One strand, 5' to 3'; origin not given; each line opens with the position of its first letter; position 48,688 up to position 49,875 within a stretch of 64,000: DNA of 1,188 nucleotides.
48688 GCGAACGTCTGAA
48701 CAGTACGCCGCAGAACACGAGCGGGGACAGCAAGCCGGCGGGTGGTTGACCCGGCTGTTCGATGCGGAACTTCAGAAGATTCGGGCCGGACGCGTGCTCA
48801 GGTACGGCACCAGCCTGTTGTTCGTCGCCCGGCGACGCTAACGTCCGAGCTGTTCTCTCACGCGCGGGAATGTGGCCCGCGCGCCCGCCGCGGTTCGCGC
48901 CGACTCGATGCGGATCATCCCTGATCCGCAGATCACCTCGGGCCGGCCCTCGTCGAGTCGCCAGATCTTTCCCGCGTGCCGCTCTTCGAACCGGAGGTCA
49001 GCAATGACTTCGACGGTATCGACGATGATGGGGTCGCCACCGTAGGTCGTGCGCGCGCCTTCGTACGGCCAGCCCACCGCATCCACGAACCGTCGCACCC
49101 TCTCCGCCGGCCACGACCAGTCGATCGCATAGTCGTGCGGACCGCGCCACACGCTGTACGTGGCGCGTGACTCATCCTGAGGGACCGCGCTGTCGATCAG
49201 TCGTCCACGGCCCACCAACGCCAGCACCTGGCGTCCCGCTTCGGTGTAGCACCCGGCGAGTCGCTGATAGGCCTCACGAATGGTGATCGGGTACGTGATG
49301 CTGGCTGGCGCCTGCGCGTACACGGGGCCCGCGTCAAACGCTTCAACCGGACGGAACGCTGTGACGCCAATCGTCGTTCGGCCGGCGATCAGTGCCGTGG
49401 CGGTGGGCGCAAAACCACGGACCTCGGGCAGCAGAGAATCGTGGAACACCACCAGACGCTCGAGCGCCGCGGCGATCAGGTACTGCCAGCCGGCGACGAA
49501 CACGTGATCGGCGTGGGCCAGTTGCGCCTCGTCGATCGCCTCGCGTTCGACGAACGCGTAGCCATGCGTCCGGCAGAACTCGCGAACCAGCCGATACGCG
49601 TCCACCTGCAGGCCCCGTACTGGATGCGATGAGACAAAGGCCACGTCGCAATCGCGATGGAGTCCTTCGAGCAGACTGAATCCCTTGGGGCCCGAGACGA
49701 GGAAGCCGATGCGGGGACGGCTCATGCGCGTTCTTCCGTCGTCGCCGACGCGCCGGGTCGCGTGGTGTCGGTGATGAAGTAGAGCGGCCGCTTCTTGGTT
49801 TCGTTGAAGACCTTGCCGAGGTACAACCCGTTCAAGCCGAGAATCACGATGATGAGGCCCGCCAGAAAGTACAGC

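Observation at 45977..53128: Arn-like lipid-linked formamido-sugar shuttle built on a WecE-type aminotransferase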

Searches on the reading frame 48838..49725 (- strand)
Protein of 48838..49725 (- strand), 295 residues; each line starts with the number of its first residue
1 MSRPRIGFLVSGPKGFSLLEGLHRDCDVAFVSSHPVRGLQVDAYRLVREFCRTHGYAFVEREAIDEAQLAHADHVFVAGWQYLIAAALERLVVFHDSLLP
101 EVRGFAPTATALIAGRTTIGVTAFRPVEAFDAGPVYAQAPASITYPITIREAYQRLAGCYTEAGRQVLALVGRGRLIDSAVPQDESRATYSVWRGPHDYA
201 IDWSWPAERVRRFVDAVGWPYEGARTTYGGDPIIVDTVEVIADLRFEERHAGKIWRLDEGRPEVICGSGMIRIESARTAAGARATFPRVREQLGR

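Call 4: search_protein_families(library=pfam, proteins=[window:48838-49725:-], max_evalue=0.01)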
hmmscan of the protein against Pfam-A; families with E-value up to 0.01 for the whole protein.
window:48838-49725:- (295 aa): 2 families
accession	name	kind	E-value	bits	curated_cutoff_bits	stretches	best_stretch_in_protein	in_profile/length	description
PF00551.24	Formyl_trans_N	-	3.6e-13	50.1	26.1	1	59-157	67-170/181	Formyl transferase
PF02911.23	Formyl_trans_C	-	1.5e-11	44.8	21.1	1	196-283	4-89/100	Formyl transferase, C-terminal domain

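Call 5: search_protein_families(library=ncbifam, proteins=[window:48838-49725:-], max_evalue=0.001)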
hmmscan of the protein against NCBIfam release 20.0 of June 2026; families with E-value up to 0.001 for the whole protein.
window:48838-49725:- (295 aa): 5 families
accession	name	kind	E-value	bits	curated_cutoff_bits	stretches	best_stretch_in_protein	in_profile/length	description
NF005414.0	PRK06988.1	equivalog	1.4e-21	76.8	316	1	23-276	23-285/311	formyltransferase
NF005998.1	PRK08125.1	equivalog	2.3e-21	75.9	777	1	92-291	101-294/649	bifunctional UDP-4-amino-4-deoxy-L-arabinose formyltransferase/UDP-glucuronic acid oxidase ArnA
TIGR00460.1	fmt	equivalog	4.7e-19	68.6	201.5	1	91-275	104-286/315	methionyl-tRNA formyltransferase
TIGR00639.1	PurN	equivalog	8.7e-07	28.7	150.1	1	59-155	67-168/192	phosphoribosylglycinamide formyltransferase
NF004684.0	PRK06027.1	subfamily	0.00044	20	223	1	82-151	181-250/286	formyltetrahydrofolate deformylase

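Call 6: search_solved_structures(query=window:48838-49725:-, max_evalue=0.001, show_alignments=2)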
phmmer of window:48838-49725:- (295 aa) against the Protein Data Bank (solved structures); distinct sequences matched with E-value up to 0.001: 25.
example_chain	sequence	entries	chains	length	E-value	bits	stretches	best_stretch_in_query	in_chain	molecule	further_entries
6pih_A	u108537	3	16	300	1.1e-13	54.5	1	93-240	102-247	Bifunctional polymyxin resistance protein ArnA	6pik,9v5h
1yrw_A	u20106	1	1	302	1.2e-13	54.4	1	93-240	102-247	protein ArnA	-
2bln_A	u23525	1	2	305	1.2e-13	54.4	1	93-240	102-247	PROTEIN YFBG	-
5j63_A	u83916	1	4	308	1.2e-13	54.4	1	93-240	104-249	Bifunctional polymyxin resistance protein ArnA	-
8gjh_A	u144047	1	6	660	4.1e-13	52.6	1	94-231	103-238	Bifunctional polymyxin resistance protein ArnA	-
1z7e_A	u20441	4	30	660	7.1e-13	51.8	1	93-240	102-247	protein ArnA | Bifunctional polymyxin resistance protein ArnA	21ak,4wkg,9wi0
3tqq_A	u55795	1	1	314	3.4e-11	46.3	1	91-276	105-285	Methionyl-tRNA formyltransferase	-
5uai_A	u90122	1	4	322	4.7e-11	45.9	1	65-281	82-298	Methionyl-tRNA formyltransferase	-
4iqf_A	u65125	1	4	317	4.5e-10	42.7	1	91-242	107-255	Methionyl-tRNA formyltransferase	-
1fmt_A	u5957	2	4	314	3.9e-09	39.6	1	90-281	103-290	METHIONYL-TRNA FMET FORMYLTRANSFERASE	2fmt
4qpd_A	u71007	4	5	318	1.5e-07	34.4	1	91-214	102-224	10-formyltetrahydrofolate dehydrogenase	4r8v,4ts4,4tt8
3q0i_A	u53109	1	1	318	1.9e-07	34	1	92-224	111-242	Methionyl-tRNA formyltransferase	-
3r8x_A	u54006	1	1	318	2.8e-07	33.5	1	73-279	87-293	Methionyl-tRNA formyltransferase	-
4qpc_A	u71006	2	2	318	2.4e-06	30.4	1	91-214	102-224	10-formyltetrahydrofolate dehydrogenase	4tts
2bw0_A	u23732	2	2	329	4.2e-06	29.6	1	83-214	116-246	10-FORMYLTETRAHYDROFOLATE DEHYDROGENASE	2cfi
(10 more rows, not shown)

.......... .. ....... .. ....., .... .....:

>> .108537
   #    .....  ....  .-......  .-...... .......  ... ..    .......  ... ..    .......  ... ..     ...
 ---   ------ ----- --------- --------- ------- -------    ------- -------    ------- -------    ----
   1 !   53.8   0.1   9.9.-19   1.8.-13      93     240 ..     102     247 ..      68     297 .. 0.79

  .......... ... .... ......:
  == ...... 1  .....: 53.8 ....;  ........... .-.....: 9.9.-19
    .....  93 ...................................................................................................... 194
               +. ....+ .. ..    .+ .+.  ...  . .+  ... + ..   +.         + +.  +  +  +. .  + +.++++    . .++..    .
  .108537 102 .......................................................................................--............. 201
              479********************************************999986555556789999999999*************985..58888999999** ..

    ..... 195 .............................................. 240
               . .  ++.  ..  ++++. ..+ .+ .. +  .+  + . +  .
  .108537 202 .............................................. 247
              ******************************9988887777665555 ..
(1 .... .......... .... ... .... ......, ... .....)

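Call 8: find_homologous_proteins(query=window:48838-49725:-, max_evalue=0.00001)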
Query window:48838-49725:- (295 aa): 391 proteins with E <= 0.00001 among 7185 candidates; the best 120 are listed.
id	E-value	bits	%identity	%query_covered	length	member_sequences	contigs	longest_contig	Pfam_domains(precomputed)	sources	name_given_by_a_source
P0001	9.7e-142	490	100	75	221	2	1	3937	PF00551.25,PF02911.24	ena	-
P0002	3.5e-139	481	72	100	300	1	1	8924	PF00551.25,PF02911.24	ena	-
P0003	1.9e-133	463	68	100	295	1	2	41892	PF00551.25,PF02911.24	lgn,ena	-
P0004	2.4e-132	459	68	100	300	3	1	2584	PF00551.25,PF02911.24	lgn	-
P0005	6.5e-131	454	68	99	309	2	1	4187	PF00551.25,PF02911.24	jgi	jgi:methionyl-tRNA formyltransferase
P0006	1.9e-129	449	67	100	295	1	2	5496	PF00551.25,PF02911.24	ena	-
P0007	1.4e-126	440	66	100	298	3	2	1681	PF00551.25,PF02911.24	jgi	jgi:methionyl-tRNA formyltransferase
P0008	1.4e-126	440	67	100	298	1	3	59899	PF00551.25,PF02911.24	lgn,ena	-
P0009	1.8e-126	440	66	100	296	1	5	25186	PF00551.25,PF02911.24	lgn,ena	-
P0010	7.2e-125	434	66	100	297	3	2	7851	PF00551.25,PF02911.24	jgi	-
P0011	3.6e-123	429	65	100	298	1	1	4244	PF00551.25,PF02911.24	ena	-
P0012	7.7e-99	349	69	76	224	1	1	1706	PF00551.25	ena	-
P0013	9.6e-95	335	53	98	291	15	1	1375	PF00551.25,PF02911.24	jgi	-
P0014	1.4e-94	335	53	98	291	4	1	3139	PF00551.25,PF02911.24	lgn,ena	-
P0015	9.0e-90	319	50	98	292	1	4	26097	PF00551.25,PF02911.24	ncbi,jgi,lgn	-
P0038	2.6e-82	295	46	96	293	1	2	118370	PF00551.25,PF02911.24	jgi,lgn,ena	jgi:methionyl-tRNA formyltransferase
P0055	2.5e-75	272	47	98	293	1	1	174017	PF00551.25,PF02911.24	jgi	jgi:methionyl-tRNA formyltransferase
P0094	8.3e-71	257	42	99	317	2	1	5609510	PF00551.25,PF02911.24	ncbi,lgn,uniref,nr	ncbi:hypothetical protein FIU28_18960 [Tardiphaga sp. vice154]|uniref:methionyl-tRNA formyltransfera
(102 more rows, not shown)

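Call 9: find_encoding_contigs(protein=P0094, flank=10000, max_places=2)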
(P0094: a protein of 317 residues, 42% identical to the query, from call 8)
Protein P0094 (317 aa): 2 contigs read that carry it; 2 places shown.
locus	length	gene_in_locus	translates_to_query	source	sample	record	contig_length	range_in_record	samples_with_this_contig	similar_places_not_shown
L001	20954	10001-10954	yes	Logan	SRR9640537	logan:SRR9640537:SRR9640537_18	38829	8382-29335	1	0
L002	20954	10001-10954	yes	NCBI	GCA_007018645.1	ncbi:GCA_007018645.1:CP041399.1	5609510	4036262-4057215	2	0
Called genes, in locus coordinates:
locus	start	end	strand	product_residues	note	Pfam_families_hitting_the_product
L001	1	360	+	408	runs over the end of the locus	PF04404:ERF, PF06147:DUF968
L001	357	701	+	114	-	-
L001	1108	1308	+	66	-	-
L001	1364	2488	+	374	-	PF02371:Transposase_20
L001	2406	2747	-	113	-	PF13542:HTH_Tnp_ISL3 (weak)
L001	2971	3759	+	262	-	PF08241:Methyltransf_11, PF13649:Methyltransf_25 (weak)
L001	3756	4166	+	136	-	PF04138:GtrA_DPMS_TM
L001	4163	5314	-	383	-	PF16822:ALGX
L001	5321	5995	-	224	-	PF03062:MBOAT, PF13813:MBOAT_2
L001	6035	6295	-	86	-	-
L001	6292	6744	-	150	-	-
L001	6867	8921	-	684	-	-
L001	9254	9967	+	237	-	PF13489:Methyltransf_23, PF05148:Methyltransf_8 (weak), PF08241:Methyltransf_11, PF08242:Methyltransf_12 (weak), PF13649:Methyltransf_25 (faint)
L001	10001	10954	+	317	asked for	PF00551:Formyl_trans_N, PF02911:Formyl_trans_C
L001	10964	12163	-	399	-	PF00155:Aminotran_1_2 (weak), PF01041:DegT_DnrJ_EryC1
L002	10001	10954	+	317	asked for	PF00551:Formyl_trans_N, PF02911:Formyl_trans_C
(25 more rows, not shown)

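Call 10: find_encoding_contigs(protein=P0008, flank=10000, max_places=2)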
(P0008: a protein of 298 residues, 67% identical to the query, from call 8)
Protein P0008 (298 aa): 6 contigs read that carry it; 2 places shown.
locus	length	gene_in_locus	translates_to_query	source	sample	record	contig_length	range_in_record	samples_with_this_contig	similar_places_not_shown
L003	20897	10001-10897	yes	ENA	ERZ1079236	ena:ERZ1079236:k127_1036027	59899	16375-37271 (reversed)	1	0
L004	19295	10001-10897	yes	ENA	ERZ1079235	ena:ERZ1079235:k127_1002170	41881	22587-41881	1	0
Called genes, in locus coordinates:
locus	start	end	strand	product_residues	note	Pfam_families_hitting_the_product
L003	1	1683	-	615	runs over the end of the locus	PF00953:Glycos_transf_4, PF13727:CoA_binding_3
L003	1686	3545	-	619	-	PF00534:Glycos_transf_1 (weak), PF13692:Glyco_trans_1_4, PF13524:Glyco_trans_1_2 (weak), PF02698:DUF218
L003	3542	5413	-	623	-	PF13522:GATase_6, PF13537:GATase_7, PF00733:Asn_synthase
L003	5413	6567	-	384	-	PF13439:Glyco_transf_4, PF13579:Glyco_trans_4_4, PF20706:GT4-conflict (weak), PF00534:Glycos_transf_1, PF13692:Glyco_trans_1_4, PF13524:Glyco_trans_1_2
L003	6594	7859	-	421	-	PF13231:PMT_2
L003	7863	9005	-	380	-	PF01041:DegT_DnrJ_EryC1, PF00155:Aminotran_1_2 (weak)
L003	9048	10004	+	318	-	PF00535:Glycos_transf_2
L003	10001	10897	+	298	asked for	PF00551:Formyl_trans_N, PF02911:Formyl_trans_C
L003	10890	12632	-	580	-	PF04794:YdjC, PF00551:Formyl_trans_N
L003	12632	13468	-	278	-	PF13489:Methyltransf_23, PF08241:Methyltransf_11, PF13649:Methyltransf_25 (weak)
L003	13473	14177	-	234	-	PF08889:WbqC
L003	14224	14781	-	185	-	PF25087:GMPPB_C (faint), PF00132:Hexapep (weak)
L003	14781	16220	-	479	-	-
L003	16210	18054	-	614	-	PF13522:GATase_6, PF13537:GATase_7, PF00733:Asn_synthase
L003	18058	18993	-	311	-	PF00535:Glycos_transf_2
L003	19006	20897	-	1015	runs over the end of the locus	PF09594:GT87, PF26550:Tricorn_2nd (faint), PF26549:Tricorn_N, PF07676:PD40 (weak)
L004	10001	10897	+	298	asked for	PF00551:Formyl_trans_N, PF02911:Formyl_trans_C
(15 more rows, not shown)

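Call 16: find_related_loci(query=A1, collection=genome_contigs, flank=10000)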
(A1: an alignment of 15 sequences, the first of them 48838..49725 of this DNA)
Query A1 (295 aa) in genome_contigs; peptide patterns used: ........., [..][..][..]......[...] (x = any residue, [..] = any of these).
305 stretches matched a pattern; 267 encode a relative of the query (tblastn E <= 1e-3); the best 80 are kept; 80 distinct loci.
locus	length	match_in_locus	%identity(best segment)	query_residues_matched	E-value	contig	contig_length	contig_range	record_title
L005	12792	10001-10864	50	5-294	4e-93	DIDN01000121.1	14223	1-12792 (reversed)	MAG TPA_asm: Deltaproteobacteria bacterium UBA5799 UBA5799_contig_9931, whole genome shotgun sequence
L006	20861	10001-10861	46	5-293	9e-93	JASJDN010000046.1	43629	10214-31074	MAG: Crocosphaera sp. isolate MO_188.B44 MO_188.c_871, whole genome shotgun sequence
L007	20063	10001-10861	46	5-294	2e-91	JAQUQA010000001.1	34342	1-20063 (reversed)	MAG: Candidatus Omnitrophota bacterium isolate STD1_39 NODE_2464_length_34342_cov_12.682449_Sandtown_D1, whole genome sh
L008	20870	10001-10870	48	5-295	1e-89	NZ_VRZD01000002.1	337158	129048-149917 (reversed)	MAG: Pantanalinema sp. GBBB05 NODE_11_length_337158_cov_7.162062, whole genome shotgun sequence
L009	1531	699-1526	48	1-278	3e-92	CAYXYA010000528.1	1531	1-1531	MAG TPA_asm: uncultured bacterium isolate SRP269290_co5_40 genome assembly, contig: NODE_94461_length_1531_cov_6.060976,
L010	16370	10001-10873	46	5-293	9e-79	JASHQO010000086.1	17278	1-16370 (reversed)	MAG: Xanthobacteraceae bacterium isolate JOPF077 JOPF_N101_contig_14789, whole genome shotgun sequence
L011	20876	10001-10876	44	4-295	2e-78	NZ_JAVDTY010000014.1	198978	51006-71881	Bosea sp. BE125 Ga0454519_14, whole genome shotgun sequence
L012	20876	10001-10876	43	2-294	1e-77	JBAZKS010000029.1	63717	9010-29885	MAG: Elusimicrobiota bacterium isolate SO_2017_LW4_15 scaffold_1218_c1_LW137-91_2017, whole genome shotgun sequence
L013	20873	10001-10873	45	5-293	8e-75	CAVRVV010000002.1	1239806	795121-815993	MAG: uncultured Alphaproteobacteria bacterium isolate MFD05513.bin.1.261 genome assembly, contig: contig_10319, whole ge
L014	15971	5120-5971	41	11-295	5e-69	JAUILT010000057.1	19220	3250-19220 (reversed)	MAG: Bdellovibrionia bacterium isolate Co_bin.56 NODE_16021_length_19220_cov_1.110459, whole genome shotgun sequence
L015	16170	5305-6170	47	5-294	1e-68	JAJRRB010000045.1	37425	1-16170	MAG: Deltaproteobacteria bacterium isolate Dive100_bin2.40 k141_279678, whole genome shotgun sequence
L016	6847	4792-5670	44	5-294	2e-68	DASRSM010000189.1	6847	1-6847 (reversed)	MAG TPA_asm: Candidatus Baltobacteraceae bacterium isolate SMAG_U5910 k141_742288, whole genome shotgun sequence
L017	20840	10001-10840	44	12-294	1e-66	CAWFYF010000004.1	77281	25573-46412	MAG: uncultured Alphaproteobacteria bacterium isolate MFD05442.bin.1.436 genome assembly, contig: contig_23005, whole ge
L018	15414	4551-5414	46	5-294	2e-66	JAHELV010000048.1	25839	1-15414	MAG: Nitriliruptorales bacterium isolate Ww637 NODE_4570_length_25839_cov_14.794230, whole genome shotgun sequence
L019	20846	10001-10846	43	9-293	1e-66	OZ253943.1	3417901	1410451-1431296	MAG: Marinicaulis sp. isolate 9fb8ac48-2042-4f68-9432-671af501892c genome assembly, chromosome: 1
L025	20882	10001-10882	36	1-290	2e-61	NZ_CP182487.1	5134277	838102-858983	Flavobacterium sp. RS13.1 chromosome, complete genome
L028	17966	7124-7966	39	5-287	2e-59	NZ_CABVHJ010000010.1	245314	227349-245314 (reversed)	Pseudomonas fluorescens isolate PS655, whole genome shotgun sequence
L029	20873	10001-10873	36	1-293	2e-59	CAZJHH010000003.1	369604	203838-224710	MAG TPA_asm: uncultured Synergistaceae bacterium isolate SRP241341_co1_106 genome assembly, contig: NODE_9_length_369604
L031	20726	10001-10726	43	47-293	4e-58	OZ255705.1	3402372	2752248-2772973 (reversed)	MAG: Henriciella sp. isolate 6a540bbb-ab14-49cc-a378-5ad82c610573 genome assembly, chromosome: 1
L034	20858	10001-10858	34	6-293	9e-58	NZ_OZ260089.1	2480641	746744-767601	MAG: Flavobacterium sp. isolate K1855-mx-bin01 chromosome 1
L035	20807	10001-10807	38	6-274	2e-57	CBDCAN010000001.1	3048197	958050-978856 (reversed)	MAG: Tunicatimonas sp. isolate 53302e27-79fc-4a18-af7b-f480b93eed45 genome assembly, contig: contig_1, whole genome shot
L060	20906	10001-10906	34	3-293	2e-54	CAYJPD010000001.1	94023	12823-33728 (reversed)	MAG TPA_asm: uncultured Bacteroides sp. isolate ERP123703_co5_69 genome assembly, contig: NODE_69_length_94023_cov_37.11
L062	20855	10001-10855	35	3-287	2e-54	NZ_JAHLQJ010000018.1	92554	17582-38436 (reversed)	Paenibacillus brevis strain MSJ-6 Scaffold18, whole genome shotgun sequence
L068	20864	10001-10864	33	2-290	1e-53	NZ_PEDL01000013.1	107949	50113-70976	Sporanaerobium hydrogeniformans strain XHS1971 NODE_13_length_107949_cov_107.874, whole genome shotgun sequence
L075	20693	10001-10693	38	47-283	3e-53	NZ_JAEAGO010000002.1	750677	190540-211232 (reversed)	Penaeicola halotolerans strain LMIT005 NODE_2_length_750677_cov_188.866620, whole genome shotgun sequence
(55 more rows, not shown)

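Call 20: find_encoding_contigs(protein=P0015, flank=8000, max_places=1)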
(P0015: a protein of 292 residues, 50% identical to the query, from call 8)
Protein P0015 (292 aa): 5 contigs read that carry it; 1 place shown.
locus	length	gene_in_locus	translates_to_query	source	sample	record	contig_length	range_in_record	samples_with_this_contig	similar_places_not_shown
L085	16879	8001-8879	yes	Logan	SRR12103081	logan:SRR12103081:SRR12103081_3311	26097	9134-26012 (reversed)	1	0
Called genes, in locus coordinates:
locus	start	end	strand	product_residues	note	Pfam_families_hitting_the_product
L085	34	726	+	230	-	PF13507:GATase_5, PF01965:DJ-1_PfpI, PF07685:GATase_3 (weak)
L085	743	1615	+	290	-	PF02219:MTHFR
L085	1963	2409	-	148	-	-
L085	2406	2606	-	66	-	-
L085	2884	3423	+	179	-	-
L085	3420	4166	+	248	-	PF00565:SNase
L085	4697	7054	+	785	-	-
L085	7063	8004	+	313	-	PF00535:Glycos_transf_2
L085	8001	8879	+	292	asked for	PF00551:Formyl_trans_N, PF02911:Formyl_trans_C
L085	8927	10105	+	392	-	PF01041:DegT_DnrJ_EryC1, PF00155:Aminotran_1_2 (weak)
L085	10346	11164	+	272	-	PF01061:ABC2_membrane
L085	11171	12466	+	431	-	PF13476:AAA_23 (faint), PF00005:ABC_tran, PF14524:Wzt_C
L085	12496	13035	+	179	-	PF01583:APS_kinase, PF13671:AAA_33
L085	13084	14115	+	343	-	PF13469:Sulfotransfer_3 (weak)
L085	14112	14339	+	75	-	-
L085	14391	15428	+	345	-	PF13439:Glyco_transf_4 (weak), PF13692:Glyco_trans_1_4, PF13524:Glyco_trans_1_2 (weak), PF00534:Glycos_transf_1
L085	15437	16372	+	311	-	-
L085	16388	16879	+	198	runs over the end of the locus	PF01596:Methyltransf_3 (faint), PF04989:RMNT_CmcI, PF13578:Methyltransf_24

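Call 21: find_encoding_contigs(protein=P0038, flank=8000, max_places=1)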
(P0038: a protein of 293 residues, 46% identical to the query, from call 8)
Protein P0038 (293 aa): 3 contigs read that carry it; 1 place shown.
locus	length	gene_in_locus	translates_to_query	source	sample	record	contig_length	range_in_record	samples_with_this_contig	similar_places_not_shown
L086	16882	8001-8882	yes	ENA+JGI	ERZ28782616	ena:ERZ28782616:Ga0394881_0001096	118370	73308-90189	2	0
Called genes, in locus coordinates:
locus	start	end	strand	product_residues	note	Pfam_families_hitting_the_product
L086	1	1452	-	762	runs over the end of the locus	PF02706:Wzz (weak), PF09140:MipZ (faint), PF10609:ParA, PF01656:CbiA (weak), PF13614:AAA_31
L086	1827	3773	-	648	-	PF12565:DUF3747, PF06725:3D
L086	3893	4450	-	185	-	PF28549:NDPSase_N, PF00293:NUDIX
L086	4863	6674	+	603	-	-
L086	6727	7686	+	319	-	PF00535:Glycos_transf_2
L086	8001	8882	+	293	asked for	PF00551:Formyl_trans_N, PF02911:Formyl_trans_C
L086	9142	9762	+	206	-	PF02353:CMAS (weak), PF13489:Methyltransf_23, PF13847:Methyltransf_31, PF08241:Methyltransf_11, PF08242:Methyltransf_12, PF13649:Methyltransf_25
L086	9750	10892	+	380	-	PF01041:DegT_DnrJ_EryC1, PF00155:Aminotran_1_2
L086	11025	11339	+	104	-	-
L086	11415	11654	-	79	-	-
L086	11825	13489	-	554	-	PF19864:Radical_SAM_N2, PF04055:Radical_SAM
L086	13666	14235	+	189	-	PF09335:VTT_dom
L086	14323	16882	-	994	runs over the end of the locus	PF02347:GDC-P, PF01212:Beta_elim_lyase (weak), PF02347:GDC-P (weak), PF21478:GcvP2_C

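Call 22: find_encoding_contigs(protein=P0055, flank=8000, max_places=1)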
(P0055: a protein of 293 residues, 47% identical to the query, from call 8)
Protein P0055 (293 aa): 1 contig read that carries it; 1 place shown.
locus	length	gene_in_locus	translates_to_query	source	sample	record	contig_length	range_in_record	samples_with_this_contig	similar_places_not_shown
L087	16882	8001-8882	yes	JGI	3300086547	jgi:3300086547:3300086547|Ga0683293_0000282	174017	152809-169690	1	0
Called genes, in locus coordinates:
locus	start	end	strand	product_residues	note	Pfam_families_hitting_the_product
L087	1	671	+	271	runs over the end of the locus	PF00535:Glycos_transf_2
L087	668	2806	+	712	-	-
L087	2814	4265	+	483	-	-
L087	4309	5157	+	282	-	PF05711:TylF, PF13578:Methyltransf_24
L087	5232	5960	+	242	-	PF00483:NTP_transferase, PF12804:NTP_transf_3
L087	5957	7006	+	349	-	PF01073:3Beta_HSD, PF01370:Epimerase, PF02719:Polysacc_synt_2, PF04321:RmlD_sub_bind, PF07993:NAD_binding_4, PF16363:GDP_Man_Dehyd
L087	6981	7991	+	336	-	PF00535:Glycos_transf_2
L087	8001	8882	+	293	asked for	PF00551:Formyl_trans_N, PF02911:Formyl_trans_C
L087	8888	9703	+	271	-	PF02353:CMAS (weak), PF13489:Methyltransf_23, PF13847:Methyltransf_31, PF08241:Methyltransf_11, PF08242:Methyltransf_12, PF13649:Methyltransf_25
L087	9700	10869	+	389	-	PF01041:DegT_DnrJ_EryC1, PF00155:Aminotran_1_2 (weak)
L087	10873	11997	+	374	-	PF13477:Glyco_trans_4_2, PF20706:GT4-conflict, PF00534:Glycos_transf_1, PF13692:Glyco_trans_1_4, PF13524:Glyco_trans_1_2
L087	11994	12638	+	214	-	PF00702:Hydrolase, PF13419:HAD_2 (faint), PF13242:Hydrolase_like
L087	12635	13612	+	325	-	PF00106:adh_short (faint), PF01073:3Beta_HSD, PF01370:Epimerase, PF02719:Polysacc_synt_2, PF04321:RmlD_sub_bind, PF07993:NAD_binding_4 (faint), PF16363:GDP_Man_Dehyd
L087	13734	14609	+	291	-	PF01048:PNP_UDP_1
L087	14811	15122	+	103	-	-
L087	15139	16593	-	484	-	PF13231:PMT_2 (weak)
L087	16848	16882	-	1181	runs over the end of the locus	PF09286:Pro-kuma_activ, PF18998:Flg_new_2 (weak)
